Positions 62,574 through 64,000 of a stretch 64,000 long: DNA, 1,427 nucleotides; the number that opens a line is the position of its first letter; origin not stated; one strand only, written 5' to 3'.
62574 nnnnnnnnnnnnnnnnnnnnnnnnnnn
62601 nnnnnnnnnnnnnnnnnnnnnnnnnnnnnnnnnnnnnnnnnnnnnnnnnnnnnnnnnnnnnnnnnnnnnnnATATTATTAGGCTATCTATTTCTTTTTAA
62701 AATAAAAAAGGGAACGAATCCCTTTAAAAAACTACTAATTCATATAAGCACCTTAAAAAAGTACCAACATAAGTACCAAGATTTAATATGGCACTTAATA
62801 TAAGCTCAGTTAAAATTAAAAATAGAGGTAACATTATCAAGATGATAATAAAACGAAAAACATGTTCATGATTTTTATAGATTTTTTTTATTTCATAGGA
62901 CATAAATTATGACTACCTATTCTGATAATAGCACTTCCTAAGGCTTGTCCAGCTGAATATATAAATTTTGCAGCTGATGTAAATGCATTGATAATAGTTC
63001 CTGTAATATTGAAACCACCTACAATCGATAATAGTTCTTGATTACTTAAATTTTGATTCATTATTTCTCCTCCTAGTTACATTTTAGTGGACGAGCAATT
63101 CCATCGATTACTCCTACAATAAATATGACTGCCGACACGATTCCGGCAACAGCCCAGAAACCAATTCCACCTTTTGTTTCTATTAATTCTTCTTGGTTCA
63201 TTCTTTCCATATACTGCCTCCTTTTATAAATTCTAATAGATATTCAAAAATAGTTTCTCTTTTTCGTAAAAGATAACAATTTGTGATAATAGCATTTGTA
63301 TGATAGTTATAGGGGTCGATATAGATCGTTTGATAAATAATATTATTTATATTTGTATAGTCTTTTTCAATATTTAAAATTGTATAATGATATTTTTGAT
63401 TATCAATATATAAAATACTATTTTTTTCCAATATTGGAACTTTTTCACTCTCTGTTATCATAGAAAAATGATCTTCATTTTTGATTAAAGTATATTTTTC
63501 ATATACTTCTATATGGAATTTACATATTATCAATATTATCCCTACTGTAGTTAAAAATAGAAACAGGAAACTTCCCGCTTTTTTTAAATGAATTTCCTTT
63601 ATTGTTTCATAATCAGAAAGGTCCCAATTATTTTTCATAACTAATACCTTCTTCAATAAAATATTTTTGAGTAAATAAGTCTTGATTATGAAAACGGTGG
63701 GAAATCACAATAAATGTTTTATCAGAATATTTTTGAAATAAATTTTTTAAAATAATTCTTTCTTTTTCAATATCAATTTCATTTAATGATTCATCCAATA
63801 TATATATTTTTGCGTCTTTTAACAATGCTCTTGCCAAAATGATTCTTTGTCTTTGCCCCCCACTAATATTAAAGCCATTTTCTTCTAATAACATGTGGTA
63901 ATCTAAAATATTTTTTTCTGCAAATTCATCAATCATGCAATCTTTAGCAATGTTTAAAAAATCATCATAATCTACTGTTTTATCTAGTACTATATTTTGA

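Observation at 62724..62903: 59-aa hydrophobic ORF overlapping the end of bacteriocin peptide 2: likely immunity protein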

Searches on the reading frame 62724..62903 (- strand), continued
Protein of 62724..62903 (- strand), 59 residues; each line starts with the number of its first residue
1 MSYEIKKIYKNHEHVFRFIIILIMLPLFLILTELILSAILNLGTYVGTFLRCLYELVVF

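Call 84: search_dna_similar(query=window:62727-62903:-, collection=plasmids, mode=protein, max_evalue=1, max_rows=10)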
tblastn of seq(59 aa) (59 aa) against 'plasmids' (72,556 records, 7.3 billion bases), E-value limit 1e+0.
No match.

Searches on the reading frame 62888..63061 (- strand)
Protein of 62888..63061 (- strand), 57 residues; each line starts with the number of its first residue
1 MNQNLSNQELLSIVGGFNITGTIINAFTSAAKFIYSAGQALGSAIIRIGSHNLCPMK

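Call 4: search_protein_families(library=pfam, proteins=[window:62888-63061:-], max_evalue=1)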
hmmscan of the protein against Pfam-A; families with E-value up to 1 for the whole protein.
window:62888-63061:- (57 aa): 0 families

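Call 22: search_protein_families(library=ncbifam, proteins=[window:62888-63061:-], max_evalue=1)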
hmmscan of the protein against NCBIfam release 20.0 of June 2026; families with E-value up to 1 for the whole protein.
window:62888-63061:- (57 aa): 2 families
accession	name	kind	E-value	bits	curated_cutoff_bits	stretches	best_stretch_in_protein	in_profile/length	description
TIGR03949.1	bact_IIb_cerein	subfamily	0.018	14.8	21.5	1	3-42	2-44/45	class IIb bacteriocin, lactobin A/cerein 7B family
NF038035.1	lactGalph_entA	subfamily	0.021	14.9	37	1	5-23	1-19/35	lactococcin G-alpha/enterocin 1071A family bacteriocin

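Call 25: list_cluster_members(proteins=[P0001, window:62891-63061:-, window:63076-63210:-, window:63201-63635:-, window:62354-62608:-])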
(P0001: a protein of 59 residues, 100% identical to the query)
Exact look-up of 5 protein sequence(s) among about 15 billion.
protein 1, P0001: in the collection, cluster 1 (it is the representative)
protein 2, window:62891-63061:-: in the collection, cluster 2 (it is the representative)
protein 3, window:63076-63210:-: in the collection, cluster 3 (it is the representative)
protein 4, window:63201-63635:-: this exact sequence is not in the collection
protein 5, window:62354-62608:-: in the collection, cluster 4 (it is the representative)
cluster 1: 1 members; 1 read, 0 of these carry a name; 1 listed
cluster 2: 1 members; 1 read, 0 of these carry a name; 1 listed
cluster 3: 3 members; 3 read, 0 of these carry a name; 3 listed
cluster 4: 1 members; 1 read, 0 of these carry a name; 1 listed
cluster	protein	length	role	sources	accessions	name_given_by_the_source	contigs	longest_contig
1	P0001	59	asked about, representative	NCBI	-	-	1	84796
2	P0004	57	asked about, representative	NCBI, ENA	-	-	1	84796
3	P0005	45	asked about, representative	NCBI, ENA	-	-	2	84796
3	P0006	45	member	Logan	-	-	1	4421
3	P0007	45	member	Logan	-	-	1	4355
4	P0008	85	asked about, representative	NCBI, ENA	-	-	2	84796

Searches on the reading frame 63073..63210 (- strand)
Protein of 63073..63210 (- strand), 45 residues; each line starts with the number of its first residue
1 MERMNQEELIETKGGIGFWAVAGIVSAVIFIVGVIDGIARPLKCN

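Call 4: search_protein_families(library=pfam, proteins=[window:63073-63210:-], max_evalue=1)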
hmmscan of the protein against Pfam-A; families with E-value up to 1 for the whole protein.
window:63073-63210:- (45 aa): 1 family
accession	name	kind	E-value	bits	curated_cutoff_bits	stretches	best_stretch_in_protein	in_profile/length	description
PF10873.13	CYYR1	-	0.26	12.1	31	1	20-39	55-74/149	Cysteine and tyrosine-rich protein 1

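Call 22: search_protein_families(library=ncbifam, proteins=[window:63073-63210:-], max_evalue=1)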
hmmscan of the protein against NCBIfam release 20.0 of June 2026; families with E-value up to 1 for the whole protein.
window:63073-63210:- (45 aa): 2 families
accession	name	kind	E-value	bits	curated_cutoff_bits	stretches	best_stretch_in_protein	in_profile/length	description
TIGR03949.1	bact_IIb_cerein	subfamily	5.3e-05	22.9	21.5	1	3-34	3-37/45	class IIb bacteriocin, lactobin A/cerein 7B family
NF038034.1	lactGbeta_entB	subfamily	0.062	13.5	37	1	5-39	2-37/38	lactococcin G-beta/enterocin 1071B family bacteriocin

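Call 50: find_related_loci(query=A4, collection=metagenome_contigs, flank=3500)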
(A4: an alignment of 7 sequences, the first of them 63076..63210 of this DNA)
Query A4 (45 aa) in metagenome_contigs; peptide patterns used: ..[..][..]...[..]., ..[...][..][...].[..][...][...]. (x = any residue, [..] = any of these).
600 stretches matched a pattern (row limit reached: there are more); 34 encode a relative of the query (tblastn E <= 1e-3); 34 distinct loci.
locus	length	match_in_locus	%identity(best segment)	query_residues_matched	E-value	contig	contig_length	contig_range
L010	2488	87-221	76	1-45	4e-20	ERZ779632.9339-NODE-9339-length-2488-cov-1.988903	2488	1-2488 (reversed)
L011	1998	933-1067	58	1-45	2e-16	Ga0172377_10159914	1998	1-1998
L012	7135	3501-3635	71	1-45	2e-15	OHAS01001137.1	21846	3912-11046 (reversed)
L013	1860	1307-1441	60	1-45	2e-15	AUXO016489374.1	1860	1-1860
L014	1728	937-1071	51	1-45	6e-15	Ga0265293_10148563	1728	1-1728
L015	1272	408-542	58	1-45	2e-14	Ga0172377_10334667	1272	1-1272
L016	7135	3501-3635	47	1-45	7e-13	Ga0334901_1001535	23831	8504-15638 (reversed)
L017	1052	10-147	57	1-45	1e-12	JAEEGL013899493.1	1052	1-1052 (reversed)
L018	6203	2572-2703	52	1-44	2e-12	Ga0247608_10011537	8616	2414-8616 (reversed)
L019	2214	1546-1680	51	1-45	5e-12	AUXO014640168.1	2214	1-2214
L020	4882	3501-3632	57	1-44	6e-12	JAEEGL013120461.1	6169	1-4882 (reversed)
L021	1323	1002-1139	48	1-45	7e-12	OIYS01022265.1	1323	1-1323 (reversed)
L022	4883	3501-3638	52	1-45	2e-11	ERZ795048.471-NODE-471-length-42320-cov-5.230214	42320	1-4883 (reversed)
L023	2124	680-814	49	1-45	1e-11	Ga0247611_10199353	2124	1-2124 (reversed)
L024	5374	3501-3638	52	1-45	2e-11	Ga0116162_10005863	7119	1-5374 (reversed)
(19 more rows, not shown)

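Call 85: search_dna_similar(query=window:63076-63210:-, collection=plasmids, mode=protein, max_evalue=1, max_rows=10)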
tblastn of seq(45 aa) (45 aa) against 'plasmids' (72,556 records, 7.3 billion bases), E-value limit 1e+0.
No match.

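Call 86: find_homologous_proteins(query=A4, max_evalue=0.001)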
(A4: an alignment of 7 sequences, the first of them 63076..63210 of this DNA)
Query A4 (7 sequences) (45 aa, profile of the alignment): 520 proteins with E <= 0.001 among 618 candidates; the best 120 are listed.
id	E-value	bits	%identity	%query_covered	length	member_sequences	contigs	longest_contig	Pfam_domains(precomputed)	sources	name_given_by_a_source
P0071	1.1e-25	107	84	100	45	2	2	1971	-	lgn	-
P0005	3.3e-25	105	100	100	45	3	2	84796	-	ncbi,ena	-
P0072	2.9e-24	102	69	100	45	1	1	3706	-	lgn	-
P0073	1.5e-23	100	73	100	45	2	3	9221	-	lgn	-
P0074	1.8e-23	100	82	100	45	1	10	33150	-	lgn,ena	-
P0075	2.5e-23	99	69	100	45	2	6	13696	-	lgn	-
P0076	2.7e-23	99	73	100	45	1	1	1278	-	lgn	-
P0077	3.5e-23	99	73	100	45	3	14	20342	-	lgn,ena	-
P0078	3.9e-23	99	67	100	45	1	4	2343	-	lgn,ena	-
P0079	3.9e-23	99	76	100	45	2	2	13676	-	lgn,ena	-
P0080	7.5e-23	98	73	98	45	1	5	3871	-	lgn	-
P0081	8.3e-23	98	69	100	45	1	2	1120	-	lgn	-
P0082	1.0e-22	97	73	100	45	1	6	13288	-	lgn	-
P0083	1.1e-22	97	69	100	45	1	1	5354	-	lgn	-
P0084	1.2e-22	97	76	100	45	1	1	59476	-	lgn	-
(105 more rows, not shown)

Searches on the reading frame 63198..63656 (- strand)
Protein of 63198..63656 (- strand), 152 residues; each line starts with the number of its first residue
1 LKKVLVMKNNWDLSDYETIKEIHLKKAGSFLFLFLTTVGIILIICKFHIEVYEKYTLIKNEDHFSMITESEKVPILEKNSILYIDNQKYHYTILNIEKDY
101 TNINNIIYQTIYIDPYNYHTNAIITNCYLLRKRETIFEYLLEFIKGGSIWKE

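Call 4: search_protein_families(library=pfam, proteins=[window:63198-63656:-], max_evalue=1)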
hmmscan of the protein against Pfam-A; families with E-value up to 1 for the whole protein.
window:63198-63656:- (152 aa): 2 families
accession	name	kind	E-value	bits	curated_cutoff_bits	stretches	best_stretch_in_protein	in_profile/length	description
PF02666.20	PS_Dcarbxylase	-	0.029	14.5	22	1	76-130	37-92/198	Phosphatidylserine decarboxylase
PF03047.20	ComC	-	0.048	13.9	20.4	0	140-152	17-29/31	COMC family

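Call 22: search_protein_families(library=ncbifam, proteins=[window:63198-63656:-], max_evalue=1)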
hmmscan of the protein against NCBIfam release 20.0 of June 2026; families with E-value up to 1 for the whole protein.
window:63198-63656:- (152 aa): 1 family
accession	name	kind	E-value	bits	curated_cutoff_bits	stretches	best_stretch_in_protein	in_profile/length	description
NF045999.1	MAG1140_fam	equivalog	8.6e-07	29.2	35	1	29-141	12-125/126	MAG1140 family protein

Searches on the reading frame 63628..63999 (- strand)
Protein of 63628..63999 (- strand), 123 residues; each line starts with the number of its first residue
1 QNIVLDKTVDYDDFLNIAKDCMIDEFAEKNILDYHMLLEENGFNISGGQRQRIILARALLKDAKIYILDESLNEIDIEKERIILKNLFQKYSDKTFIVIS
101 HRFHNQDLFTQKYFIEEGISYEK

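Call 4: search_protein_families(library=pfam, proteins=[window:63628-63999:-], max_evalue=1)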
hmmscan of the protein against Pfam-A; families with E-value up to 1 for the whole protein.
window:63628-63999:- (123 aa): 2 families
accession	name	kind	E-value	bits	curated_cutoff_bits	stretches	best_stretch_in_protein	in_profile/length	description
PF00005.33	ABC_tran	-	1.4e-08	35.9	25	1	27-72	89-136/137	ABC transporter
PF02463.25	SMC_N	-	7.1e-05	22.8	40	1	32-102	121-198/220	RecF/RecN/SMC N terminal domain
